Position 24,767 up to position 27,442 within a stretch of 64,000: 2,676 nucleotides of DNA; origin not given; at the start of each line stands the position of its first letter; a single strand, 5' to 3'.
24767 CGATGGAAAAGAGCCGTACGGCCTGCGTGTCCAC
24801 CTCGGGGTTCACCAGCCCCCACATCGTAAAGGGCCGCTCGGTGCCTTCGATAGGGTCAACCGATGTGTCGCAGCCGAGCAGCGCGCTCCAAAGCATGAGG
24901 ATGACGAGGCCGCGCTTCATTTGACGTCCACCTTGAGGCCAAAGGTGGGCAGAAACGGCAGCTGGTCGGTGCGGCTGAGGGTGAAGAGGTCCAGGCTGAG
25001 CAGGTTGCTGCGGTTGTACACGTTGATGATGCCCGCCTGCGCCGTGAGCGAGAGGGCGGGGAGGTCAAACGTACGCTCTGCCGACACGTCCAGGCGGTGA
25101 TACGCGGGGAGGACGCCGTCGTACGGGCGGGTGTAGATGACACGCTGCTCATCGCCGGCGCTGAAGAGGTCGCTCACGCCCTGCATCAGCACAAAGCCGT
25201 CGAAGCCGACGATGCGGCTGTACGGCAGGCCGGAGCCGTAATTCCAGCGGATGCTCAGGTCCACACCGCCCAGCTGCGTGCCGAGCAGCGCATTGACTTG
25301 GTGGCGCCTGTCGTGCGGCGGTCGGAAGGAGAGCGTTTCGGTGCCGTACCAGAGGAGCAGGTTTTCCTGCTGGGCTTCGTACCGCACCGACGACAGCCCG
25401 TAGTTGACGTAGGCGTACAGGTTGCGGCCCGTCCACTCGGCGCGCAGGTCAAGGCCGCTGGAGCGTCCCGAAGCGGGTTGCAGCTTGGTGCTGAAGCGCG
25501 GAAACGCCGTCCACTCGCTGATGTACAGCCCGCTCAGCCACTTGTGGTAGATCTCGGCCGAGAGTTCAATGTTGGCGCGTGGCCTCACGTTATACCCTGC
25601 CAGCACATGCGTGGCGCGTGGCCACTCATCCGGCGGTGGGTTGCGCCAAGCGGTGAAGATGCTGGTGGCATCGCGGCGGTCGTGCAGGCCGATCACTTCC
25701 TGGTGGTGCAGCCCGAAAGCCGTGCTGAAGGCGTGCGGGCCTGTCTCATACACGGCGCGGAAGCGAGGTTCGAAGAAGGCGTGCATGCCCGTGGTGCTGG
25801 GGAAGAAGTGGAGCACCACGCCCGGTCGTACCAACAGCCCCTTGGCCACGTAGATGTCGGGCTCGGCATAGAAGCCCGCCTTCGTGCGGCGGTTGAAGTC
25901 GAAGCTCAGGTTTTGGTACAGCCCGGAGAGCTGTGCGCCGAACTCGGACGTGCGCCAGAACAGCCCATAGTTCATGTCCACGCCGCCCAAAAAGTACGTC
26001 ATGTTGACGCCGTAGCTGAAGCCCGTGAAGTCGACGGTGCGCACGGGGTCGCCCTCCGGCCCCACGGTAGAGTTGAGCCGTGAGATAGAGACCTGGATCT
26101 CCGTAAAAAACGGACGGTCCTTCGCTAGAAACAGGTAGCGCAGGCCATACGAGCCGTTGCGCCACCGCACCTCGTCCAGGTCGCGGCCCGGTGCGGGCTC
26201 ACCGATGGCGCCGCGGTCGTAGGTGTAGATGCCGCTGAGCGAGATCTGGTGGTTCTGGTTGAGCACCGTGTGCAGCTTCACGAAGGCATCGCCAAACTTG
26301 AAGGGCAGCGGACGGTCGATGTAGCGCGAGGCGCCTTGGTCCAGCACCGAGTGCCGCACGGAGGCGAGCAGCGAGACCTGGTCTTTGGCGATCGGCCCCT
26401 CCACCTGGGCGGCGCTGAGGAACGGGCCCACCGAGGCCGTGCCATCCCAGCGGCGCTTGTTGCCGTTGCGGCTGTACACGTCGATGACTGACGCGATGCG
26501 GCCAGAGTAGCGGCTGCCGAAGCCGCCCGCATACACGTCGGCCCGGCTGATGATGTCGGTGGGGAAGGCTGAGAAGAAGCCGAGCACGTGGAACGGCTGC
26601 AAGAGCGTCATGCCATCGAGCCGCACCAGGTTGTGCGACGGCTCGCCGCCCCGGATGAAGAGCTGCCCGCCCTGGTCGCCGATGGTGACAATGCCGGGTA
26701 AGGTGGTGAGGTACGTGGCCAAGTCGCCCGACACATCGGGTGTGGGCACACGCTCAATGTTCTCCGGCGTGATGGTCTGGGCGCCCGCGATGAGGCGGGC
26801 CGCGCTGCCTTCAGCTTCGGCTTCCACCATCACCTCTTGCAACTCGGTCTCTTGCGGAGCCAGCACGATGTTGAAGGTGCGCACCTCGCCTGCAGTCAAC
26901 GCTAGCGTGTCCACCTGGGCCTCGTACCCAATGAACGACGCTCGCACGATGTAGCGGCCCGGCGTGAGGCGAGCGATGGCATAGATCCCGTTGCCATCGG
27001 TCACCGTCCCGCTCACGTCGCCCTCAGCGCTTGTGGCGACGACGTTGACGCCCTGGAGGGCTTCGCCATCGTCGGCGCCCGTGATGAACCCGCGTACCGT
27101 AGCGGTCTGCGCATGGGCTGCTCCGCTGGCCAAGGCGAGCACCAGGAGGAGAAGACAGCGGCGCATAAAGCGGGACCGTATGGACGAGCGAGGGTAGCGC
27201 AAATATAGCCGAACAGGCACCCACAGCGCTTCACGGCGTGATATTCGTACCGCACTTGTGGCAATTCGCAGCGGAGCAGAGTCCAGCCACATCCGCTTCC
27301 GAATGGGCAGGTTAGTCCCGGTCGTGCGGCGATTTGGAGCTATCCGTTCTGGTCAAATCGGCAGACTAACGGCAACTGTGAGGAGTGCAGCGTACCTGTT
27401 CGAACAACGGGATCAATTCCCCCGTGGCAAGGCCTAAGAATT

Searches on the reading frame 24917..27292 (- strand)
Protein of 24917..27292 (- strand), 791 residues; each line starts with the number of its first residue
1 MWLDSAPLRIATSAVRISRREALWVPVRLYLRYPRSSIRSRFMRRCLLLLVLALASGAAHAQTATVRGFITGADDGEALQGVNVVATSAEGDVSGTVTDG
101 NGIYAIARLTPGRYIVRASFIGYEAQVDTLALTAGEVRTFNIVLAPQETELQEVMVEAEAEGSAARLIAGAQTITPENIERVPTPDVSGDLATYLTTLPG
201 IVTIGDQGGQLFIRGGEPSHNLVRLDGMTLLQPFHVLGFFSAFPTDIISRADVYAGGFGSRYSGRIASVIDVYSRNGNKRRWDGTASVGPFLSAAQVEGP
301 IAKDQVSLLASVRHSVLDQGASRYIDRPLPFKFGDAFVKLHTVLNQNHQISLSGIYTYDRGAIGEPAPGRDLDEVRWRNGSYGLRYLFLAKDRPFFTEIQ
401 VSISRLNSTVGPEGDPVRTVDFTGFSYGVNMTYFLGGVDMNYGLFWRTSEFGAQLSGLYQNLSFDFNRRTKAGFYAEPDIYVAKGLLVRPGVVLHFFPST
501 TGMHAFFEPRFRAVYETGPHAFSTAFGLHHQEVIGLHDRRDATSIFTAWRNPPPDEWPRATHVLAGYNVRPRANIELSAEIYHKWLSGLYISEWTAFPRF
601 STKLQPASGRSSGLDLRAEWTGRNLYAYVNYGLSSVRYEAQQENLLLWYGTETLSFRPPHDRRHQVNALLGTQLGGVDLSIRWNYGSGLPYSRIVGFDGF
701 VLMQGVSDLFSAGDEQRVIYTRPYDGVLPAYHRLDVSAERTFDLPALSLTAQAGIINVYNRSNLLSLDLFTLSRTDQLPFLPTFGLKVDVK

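Call 59: search_protein_families(library=pfam, max_evalue=0.00001, proteins=[window:24917-27292:-])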
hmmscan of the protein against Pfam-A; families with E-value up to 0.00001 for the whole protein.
window:24917-27292:- (791 aa): 3 families
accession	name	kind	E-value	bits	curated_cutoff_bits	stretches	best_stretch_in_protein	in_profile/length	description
PF13620.12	CarboxypepD_reg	-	7.8e-16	58.6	32.3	1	65-144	1-81/82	Carboxypeptidase regulatory-like domain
PF13715.12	CarbopepD_reg_2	-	1.1e-14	54.7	32.2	1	67-156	2-88/88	CarboxypepD_reg-like domain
PF07715.20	Plug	-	1.7e-08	35.3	23.9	1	171-264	9-101/107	TonB-dependent Receptor Plug Domain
